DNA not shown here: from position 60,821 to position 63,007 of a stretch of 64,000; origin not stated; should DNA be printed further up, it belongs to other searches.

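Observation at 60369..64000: A multihaem cytochrome cluster has a CbcL-type cytochrome b/c fusion and a NapC/NirT-like protein, with no catalytic reductase in view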

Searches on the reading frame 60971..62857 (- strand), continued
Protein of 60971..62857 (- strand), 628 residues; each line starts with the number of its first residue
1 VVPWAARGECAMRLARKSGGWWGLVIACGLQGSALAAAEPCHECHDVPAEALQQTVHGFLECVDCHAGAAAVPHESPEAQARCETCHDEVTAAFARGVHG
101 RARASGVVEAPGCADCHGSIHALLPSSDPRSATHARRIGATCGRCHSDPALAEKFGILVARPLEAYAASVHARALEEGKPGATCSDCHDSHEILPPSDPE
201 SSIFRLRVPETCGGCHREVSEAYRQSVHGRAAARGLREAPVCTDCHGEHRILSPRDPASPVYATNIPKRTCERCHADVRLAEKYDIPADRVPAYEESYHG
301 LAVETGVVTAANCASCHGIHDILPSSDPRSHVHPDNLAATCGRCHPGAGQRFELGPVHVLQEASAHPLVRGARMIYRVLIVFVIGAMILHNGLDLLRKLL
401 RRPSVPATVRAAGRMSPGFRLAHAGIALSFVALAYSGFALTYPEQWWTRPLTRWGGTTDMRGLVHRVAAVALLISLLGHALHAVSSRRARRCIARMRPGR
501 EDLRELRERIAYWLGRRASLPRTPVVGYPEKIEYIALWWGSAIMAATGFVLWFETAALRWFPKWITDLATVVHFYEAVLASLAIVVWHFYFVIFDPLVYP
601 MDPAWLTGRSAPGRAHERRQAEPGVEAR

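Call 40: fold_search(model_id=the predicted structure, library=pdb)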
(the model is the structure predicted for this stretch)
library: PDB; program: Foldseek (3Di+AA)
matches with E <= 10: 78; with E <= 0.001: 1
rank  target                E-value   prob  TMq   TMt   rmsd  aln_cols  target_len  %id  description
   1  1kqf_C                6.6e-04  1.00  0.27  0.70   4.3       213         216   15  FORMATE DEHYDROGENASE N FROM E. COLI (released 2002-03-15)
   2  6hcy_A                4.0e-01  0.38  0.15  0.19  17.9       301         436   14  human STEAP4 bound to NADP, FAD, heme and Fe(III)-NTA. (released 2018-10-24)
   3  4o6y_B                4.2e-01  0.30  0.10  0.22  22.2       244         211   16  Crystal Structure of Cytochrome b561 (released 2014-02-05)
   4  8ucd_C                5.2e-01  0.54  0.17  0.35  14.9       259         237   13  Cryo-EM structure of human STEAP1 in complex with AMG 509 Fab (released 2023-11-22)
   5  8ucd_B                5.5e-01  0.57  0.17  0.35  14.2       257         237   12  Cryo-EM structure of human STEAP1 in complex with AMG 509 Fab (released 2023-11-22)
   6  4o6y_A                7.1e-01  0.25  0.10  0.24  22.5       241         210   16  Crystal Structure of Cytochrome b561 (released 2014-02-05)
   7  4o7g_B                7.1e-01  0.23  0.10  0.23  20.8       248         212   14  Crystal Structure of Ascorbate-bound Cytochrome b561, crystal soaked in 1 M L-ascorbate for 40 minutes (released 2014-02-05)
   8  4gd3_A                7.7e-01  0.93  0.17  0.53  12.0       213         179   18  Structure of E. coli hydrogenase-1 in complex with cytochrome b (released 2013-01-02)
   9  8b4o_A                8.8e-01  0.20  0.13  0.16  12.0       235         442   14  Cryo-EM structure of cytochrome bd oxidase from C. glutamicum (released 2022-12-28)
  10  8ucd_A                9.2e-01  0.23  0.15  0.28  15.9       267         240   13  Cryo-EM structure of human STEAP1 in complex with AMG 509 Fab (released 2023-11-22)
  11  5zle                  1.4e+00  0.12  0.09  0.20  22.6       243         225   15  Human duodenal cytochrome b (Dcytb) in substrate free form (released 2018-10-31)
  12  2e74_A                1.9e+00  0.38  0.16  0.38   9.6       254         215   14  Crystal Structure of the Cytochrome b6f Complex from M.laminosus (released 2007-06-12)
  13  8dyp_A                2.0e+00  0.09  0.09  0.14  22.7       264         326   12  Crystal structure of human cystine transporter cystinosin (released 2022-11-16)
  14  7tai_A                2.1e+00  0.21  0.16  0.21  16.3       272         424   11  Structure of STEAP2 in complex with ligands (released 2023-01-25)
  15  7e1v_G                2.4e+00  0.35  0.18  0.43   9.8       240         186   10  Cryo-EM structure of apo hybrid respiratory supercomplex consisting of Mycobacterium tuberculosis complexIII and Mycob (released 2021-10-13)
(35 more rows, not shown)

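Call 45: search_protein_families(library=ncbifam, proteins=[L004:6299-7237:-, L036:4438-5436:+, L007:2278-4659:-, L061:2511-5066:+, L058:13695-14930:+, L035:6076-7269:+, L058:11873-12832:+], max_evalue=0.001)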
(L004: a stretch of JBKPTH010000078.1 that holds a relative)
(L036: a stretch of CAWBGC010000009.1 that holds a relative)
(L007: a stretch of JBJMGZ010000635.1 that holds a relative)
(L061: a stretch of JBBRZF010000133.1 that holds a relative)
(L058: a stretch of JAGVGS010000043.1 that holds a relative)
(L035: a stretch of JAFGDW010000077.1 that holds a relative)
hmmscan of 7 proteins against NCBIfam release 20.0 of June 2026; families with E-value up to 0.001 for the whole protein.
L004:6299-7237:- (312 aa): 10 families
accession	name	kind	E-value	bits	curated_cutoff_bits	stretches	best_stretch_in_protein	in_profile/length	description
TIGR03508.1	decahem_SO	subfamily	3.6e-79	265.9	192.2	1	43-306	1-258/258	DmsE family decaheme c-type cytochrome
NF041028.1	decahem_GSU2203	exception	2.8e-77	260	325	1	31-307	23-306/317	GSU2203 family decaheme c-type cytochrome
TIGR01905.1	paired_CXXCH_1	subfamily_domain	6.5e-24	83.6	25.2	2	176-217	1-39/41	doubled CXXCH domain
NF008659.0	PRK11659.1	equivalog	3.5e-16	59.5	184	1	44-172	46-175/188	cytochrome c nitrite reductase pentaheme subunit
TIGR03153.1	cytochr_NrfH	equivalog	1.6e-10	41.1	134.2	1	145-264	16-138/138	cytochrome c nitrite reductase small subunit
NF041198.1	UshA_like_PCGU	equivalog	1.8e-10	40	275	2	71-118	470-511/519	UshA-like (seleno)protein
TIGR03146.1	cyt_nit_nrfB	equivalog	7.5e-10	39.3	166.6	1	45-166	12-143/145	cytochrome c nitrite reductase pentaheme subunit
TIGR03507.1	decahem_SO1788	subfamily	2.8e-06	26.1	209.3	1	134-204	245-316/672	OmcA/MtrC family decaheme c-type cytochrome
NF049875.1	NetB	exception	4.1e-06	26.8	380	1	47-166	75-197/211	Nrf-like electron transfer protein NetB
NF047727.1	4hemeCytCCctA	equivalog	0.00023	21.3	180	1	138-218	40-108/109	tetraheme c-type cytochrome CctA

L036:4438-5436:+ (332 aa): 7 families
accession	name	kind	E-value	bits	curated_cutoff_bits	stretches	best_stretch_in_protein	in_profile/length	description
TIGR03508.1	decahem_SO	subfamily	7.9e-75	251.6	192.2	1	68-327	1-257/258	DmsE family decaheme c-type cytochrome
NF041028.1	decahem_GSU2203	exception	1.2e-63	215.3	325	1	39-326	7-303/317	GSU2203 family decaheme c-type cytochrome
TIGR01905.1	paired_CXXCH_1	subfamily_domain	4.9e-22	77.6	25.2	3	254-292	1-38/41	doubled CXXCH domain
TIGR03153.1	cytochr_NrfH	equivalog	4e-12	46.4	134.2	1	177-234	20-75/138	cytochrome c nitrite reductase small subunit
NF041198.1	UshA_like_PCGU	equivalog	1.5e-10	40.3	275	2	53-91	391-430/519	UshA-like (seleno)protein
NF008659.0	PRK11659.1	equivalog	1.8e-10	40.8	184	1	34-174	11-148/188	cytochrome c nitrite reductase pentaheme subunit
NF045713.1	CxxCH_16_HmcA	equivalog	2e-06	26.7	400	0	148-246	161-255/541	sulfate respiration complex hexadecaheme cytochrome HmcA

L007:2278-4659:- (793 aa): 2 families
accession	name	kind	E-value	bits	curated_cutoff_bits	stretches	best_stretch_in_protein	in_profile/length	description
TIGR03509.1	OMP_MtrB_PioB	subfamily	2.9e-60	204.5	240.05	1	107-759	36-625/662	MtrB/PioB family decaheme-associated outer membrane protein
NF041027.1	GSU2204_Se_pt_1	equivalog_domain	1.6e-15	56.9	350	1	403-633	305-560/580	GSU2204 family CXXCH-containing (seleno)protein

L061:2511-5066:+ (851 aa): 0 families

L058:13695-14930:+ (411 aa): 5 families
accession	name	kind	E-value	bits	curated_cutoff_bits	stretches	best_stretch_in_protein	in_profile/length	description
NF045714.1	sulf_resp_HmcC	equivalog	4e-85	286.4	550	1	49-401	7-368/376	sulfate respiration complex protein HmcC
NF008133.1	PRK10881.1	equivalog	4.3e-80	270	450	1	45-403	14-376/377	Ni/Fe-hydrogenase cytochrome b subunit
NF041784.1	mnquin_red_QrcD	equivalog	5e-35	121.6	570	1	47-403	22-403/408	menaquinone reductase integral membrane subunit QrcD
NF045798.1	DsrP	equivalog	4.7e-11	42.7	350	1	47-262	16-213/346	sulfate reduction electron transfer complex DsrMKJOP subunit DsrP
TIGR03148.1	cyt_nit_nrfD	equivalog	9.2e-07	28.4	347.6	1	78-259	7-201/316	cytochrome c nitrite reductase subunit NrfD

L035:6076-7269:+ (397 aa): 0 families

L058:11873-12832:+ (319 aa): 4 families
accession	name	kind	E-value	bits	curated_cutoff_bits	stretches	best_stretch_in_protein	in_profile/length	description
NF041198.1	UshA_like_PCGU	equivalog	1.5e-16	60.1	275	1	38-124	394-485/519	UshA-like (seleno)protein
NF041028.1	decahem_GSU2203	exception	1.3e-13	50.9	325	1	23-214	5-185/317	GSU2203 family decaheme c-type cytochrome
TIGR03508.1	decahem_SO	subfamily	7.3e-13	48.6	192.2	1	51-243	1-176/258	DmsE family decaheme c-type cytochrome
NF040886.1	cyt_C_like_Sec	equivalog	6e-12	44.9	250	2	136-217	44-118/423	multiheme c-type cytochrome (seleno)protein ExtKL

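Call 75: find_homologous_proteins(query=P0121)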
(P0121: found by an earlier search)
Query P0121 (191 aa): 878 proteins with E <= 0.001 among 1041 candidates; the best 120 are listed.
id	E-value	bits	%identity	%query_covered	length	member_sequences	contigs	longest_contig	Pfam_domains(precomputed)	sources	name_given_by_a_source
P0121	2.1e-130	450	100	100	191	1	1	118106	PF09699.16,PF13435.12,PF14522.12,PF22113.2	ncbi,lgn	-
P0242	1.0e-87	311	78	89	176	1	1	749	PF09699.16,PF14537.12,PF13435.12,PF02085.22,PF14522.12,PF22113.2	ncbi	-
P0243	1.6e-80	287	71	93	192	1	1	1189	PF09699.16,PF13435.12,PF02085.22,PF14522.12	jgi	-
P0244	8.2e-79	282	62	100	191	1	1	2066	PF09699.16,PF13435.12,PF14522.12,PF22113.2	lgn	-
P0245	1.3e-78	281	66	88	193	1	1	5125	PF13435.12,PF14522.12,PF22113.2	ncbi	-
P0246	3.9e-77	276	61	100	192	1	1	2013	PF13435.12,PF14522.12,PF22113.2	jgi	jgi:hypothetical protein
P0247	4.3e-77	276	61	100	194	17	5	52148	PF13435.12,PF14522.12,PF22113.2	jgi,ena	jgi:hypothetical protein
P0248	1.8e-76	274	65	100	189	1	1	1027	PF09699.16,PF13435.12,PF14522.12,PF22113.2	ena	-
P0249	1.9e-76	274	62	98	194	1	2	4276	PF13435.12,PF14522.12,PF22113.2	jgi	jgi:hypothetical protein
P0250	2.6e-76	273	61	100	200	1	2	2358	PF09699.16,PF13435.12,PF14522.12,PF22113.2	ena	-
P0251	2.9e-76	273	61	98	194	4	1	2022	PF13435.12,PF14522.12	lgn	-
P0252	1.7e-75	271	66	88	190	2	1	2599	PF13435.12,PF02085.22,PF14522.12,PF22113.2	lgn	-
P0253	1.8e-75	271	59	100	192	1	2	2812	PF14537.12,PF13435.12,PF14522.12,PF22113.2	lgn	-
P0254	2.3e-75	270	63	92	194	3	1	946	PF09699.16,PF14537.12,PF13435.12,PF02085.22,PF14522.12,PF22113.2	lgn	-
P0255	2.6e-75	270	61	100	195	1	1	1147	PF09699.16,PF13435.12,PF02085.22,PF14522.12,PF22113.2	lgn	-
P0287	7.8e-74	265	60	100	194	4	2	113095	PF09699.16,PF14537.12,PF13435.12,PF14522.12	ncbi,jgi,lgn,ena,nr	ncbi:MAG: cytochrome c family protein [Acidobacteriota bacterium]|nr:cytochrome c family protein [Ac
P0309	4.2e-73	263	66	87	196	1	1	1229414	PF13435.12,PF14522.12,PF22113.2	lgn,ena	-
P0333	1.8e-72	261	58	100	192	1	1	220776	PF09699.16,PF14537.12,PF13435.12,PF14522.12,PF22113.2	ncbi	-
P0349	4.8e-72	259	59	97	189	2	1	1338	PF13435.12,PF13442.12,PF14522.12,PF22113.2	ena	-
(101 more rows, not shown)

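Call 76: find_encoding_contigs(protein=P0287, flank=7000, max_places=2)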
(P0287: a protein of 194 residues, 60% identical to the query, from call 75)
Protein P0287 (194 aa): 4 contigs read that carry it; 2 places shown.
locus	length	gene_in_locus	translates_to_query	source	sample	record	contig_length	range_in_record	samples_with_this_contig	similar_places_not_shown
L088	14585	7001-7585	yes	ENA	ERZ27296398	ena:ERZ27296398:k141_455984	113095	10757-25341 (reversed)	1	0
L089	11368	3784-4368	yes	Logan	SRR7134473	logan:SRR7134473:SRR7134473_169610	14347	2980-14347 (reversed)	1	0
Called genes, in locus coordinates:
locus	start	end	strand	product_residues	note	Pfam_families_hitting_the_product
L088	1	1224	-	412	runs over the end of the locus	PF13442:Cytochrome_CBB3 (faint), PF00034:Cytochrom_C (weak)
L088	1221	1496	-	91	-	-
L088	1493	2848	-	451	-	PF03916:NrfD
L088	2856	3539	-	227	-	PF12797:Fer4_2 (weak), PF12838:Fer4_7 (weak), PF13183:Fer4_8 (weak), PF13237:Fer4_10 (weak), PF13247:Fer4_11, PF00037:Fer4 (weak), PF12838:Fer4_7 (weak), PF13187:Fer4_9 (weak), +7 more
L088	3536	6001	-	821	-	PF04879:Molybdop_Fe4S4, PF00384:Molybdopterin, PF01568:Molydop_binding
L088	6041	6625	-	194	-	PF02085:Cytochrom_CIII (weak), PF14522:Cytochrome_C7 (weak)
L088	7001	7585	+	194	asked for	PF09699:Paired_CXXCH_1 (faint), PF14522:Cytochrome_C7 (faint), PF14537:Cytochrom_c3_2 (faint), PF13435:Cytochrome_C554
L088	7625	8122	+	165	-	-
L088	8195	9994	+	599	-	PF02085:Cytochrom_CIII (faint), PF14522:Cytochrome_C7 (faint), PF22113:Mtrc-MtrF_II-IV_dom (faint), PF09699:Paired_CXXCH_1, PF14537:Cytochrom_c3_2 (weak), PF09699:Paired_CXXCH_1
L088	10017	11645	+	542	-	PF01436:NHL (faint), PF08450:SGL (faint), PF17170:DUF5128 (faint), PF25021:TEN_NHL (faint), PF24125:Cds6_C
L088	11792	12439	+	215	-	PF14537:Cytochrom_c3_2 (faint), PF09699:Paired_CXXCH_1 (weak)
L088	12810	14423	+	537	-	-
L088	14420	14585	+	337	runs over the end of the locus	PF01436:NHL (faint), PF08450:SGL (faint)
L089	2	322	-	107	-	?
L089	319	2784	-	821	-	PF04879:Molybdop_Fe4S4, PF00384:Molybdopterin, PF01568:Molydop_binding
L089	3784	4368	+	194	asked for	PF09699:Paired_CXXCH_1 (faint), PF14522:Cytochrome_C7 (faint), PF14537:Cytochrom_c3_2 (faint), PF13435:Cytochrome_C554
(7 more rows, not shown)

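Call 77: find_encoding_contigs(protein=P0309, flank=7000, max_places=1)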
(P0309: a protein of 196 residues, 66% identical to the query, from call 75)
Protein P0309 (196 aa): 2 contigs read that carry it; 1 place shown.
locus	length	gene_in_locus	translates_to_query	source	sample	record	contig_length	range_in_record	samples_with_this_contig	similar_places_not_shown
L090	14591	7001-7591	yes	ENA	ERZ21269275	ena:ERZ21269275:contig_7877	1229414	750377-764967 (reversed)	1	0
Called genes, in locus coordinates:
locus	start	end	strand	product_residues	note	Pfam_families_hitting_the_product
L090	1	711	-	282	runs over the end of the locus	PF27100:DcsG_N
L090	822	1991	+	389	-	PF05834:Lycopene_cycl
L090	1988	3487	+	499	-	PF00890:FAD_binding_2 (faint), PF01266:DAO (faint), PF01593:Amino_oxidase, PF13450:NAD_binding_8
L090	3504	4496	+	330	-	PF00494:SQS_PSY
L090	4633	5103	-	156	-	PF04116:FA_hydroxylase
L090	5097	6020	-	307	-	PF00348:polyprenyl_synt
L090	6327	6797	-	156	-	PF13474:SnoaL_3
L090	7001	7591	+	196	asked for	PF22113:Mtrc-MtrF_II-IV_dom (faint), PF14522:Cytochrome_C7 (faint), PF13435:Cytochrome_C554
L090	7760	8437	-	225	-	PF00365:PFK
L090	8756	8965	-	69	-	PF00365:PFK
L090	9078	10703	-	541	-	PF13145:Rotamase_2, PF00639:Rotamase, PF13145:Rotamase_2, PF00639:Rotamase, PF13616:Rotamase_3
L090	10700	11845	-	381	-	-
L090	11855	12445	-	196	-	PF03783:CsgG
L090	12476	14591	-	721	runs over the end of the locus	-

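Call 78: find_encoding_contigs(protein=P0333, flank=7000, max_places=1)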
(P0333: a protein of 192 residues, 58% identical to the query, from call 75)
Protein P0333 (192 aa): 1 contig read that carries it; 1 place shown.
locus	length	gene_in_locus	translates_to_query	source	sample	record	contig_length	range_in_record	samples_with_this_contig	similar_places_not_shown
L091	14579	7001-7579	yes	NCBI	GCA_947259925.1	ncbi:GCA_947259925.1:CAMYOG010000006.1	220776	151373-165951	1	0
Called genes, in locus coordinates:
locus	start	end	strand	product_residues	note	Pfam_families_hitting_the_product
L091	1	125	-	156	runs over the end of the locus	PF00571:CBS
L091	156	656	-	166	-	PF04461:YajQ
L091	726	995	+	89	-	-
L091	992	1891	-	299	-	PF00892:EamA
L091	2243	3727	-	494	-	PF00990:GGDEF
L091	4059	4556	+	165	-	PF08020:DUF1706, PF11716:MDMPI_N, PF12867:DinB_2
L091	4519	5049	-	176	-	PF00582:Usp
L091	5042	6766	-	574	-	PF02690:Na_Pi_cotrans, PF01895:PhoU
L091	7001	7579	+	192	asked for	PF14522:Cytochrome_C7 (faint), PF22113:Mtrc-MtrF_II-IV_dom (weak), PF09699:Paired_CXXCH_1 (faint), PF14537:Cytochrom_c3_2 (faint), PF13435:Cytochrome_C554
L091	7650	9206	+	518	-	PF00512:HisKA, PF02518:HATPase_c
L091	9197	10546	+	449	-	PF00072:Response_reg, PF00158:Sigma54_activat, PF14532:Sigma54_activ_2, PF07728:AAA_5, PF25601:AAA_lid_14, PF02954:HTH_8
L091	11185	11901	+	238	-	PF02492:cobW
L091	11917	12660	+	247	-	-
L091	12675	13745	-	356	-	PF00586:AIRS, PF02769:AIRS_C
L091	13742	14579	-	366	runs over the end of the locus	PF01924:HypD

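Call 79: find_encoding_contigs(protein=P0247, flank=7000, max_places=2)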
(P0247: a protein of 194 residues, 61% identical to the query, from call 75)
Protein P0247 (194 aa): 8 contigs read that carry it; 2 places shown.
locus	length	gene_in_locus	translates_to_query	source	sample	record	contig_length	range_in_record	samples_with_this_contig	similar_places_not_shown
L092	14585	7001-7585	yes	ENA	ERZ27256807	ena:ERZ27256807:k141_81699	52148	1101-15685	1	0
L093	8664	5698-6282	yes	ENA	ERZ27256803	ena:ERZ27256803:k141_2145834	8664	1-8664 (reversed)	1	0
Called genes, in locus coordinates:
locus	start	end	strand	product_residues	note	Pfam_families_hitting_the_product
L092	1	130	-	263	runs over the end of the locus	-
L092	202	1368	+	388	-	PF00988:CPSase_sm_chain, PF00117:GATase, PF07722:Peptidase_C26 (faint)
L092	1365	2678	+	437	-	PF12704:MacB_PCD (weak), PF02687:FtsX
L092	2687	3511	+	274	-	PF00795:CN_hydrolase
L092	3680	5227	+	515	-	PF02310:B12-binding, PF04055:Radical_SAM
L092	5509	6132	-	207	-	PF08808:RES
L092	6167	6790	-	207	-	-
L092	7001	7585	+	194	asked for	PF22113:Mtrc-MtrF_II-IV_dom (faint), PF14522:Cytochrome_C7 (faint), PF13435:Cytochrome_C554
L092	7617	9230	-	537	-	PF00115:COX1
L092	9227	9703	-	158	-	PF13473:Cupredoxin_1, PF00116:COX2 (weak)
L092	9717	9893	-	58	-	-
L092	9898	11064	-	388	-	PF00155:Aminotran_1_2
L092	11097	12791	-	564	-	PF13431:TPR_17 (faint), PF11185:DUF2971, PF13428:TPR_14 (faint), PF00515:TPR_1 (faint), PF07719:TPR_2 (faint), PF13181:TPR_8 (faint), PF13371:TPR_9 (weak), PF13432:TPR_16 (weak), +3 more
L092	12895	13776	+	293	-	PF03976:PPK2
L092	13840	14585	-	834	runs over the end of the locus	PF01145:Band_7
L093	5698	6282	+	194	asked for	PF22113:Mtrc-MtrF_II-IV_dom (faint), PF14522:Cytochrome_C7 (faint), PF13435:Cytochrome_C554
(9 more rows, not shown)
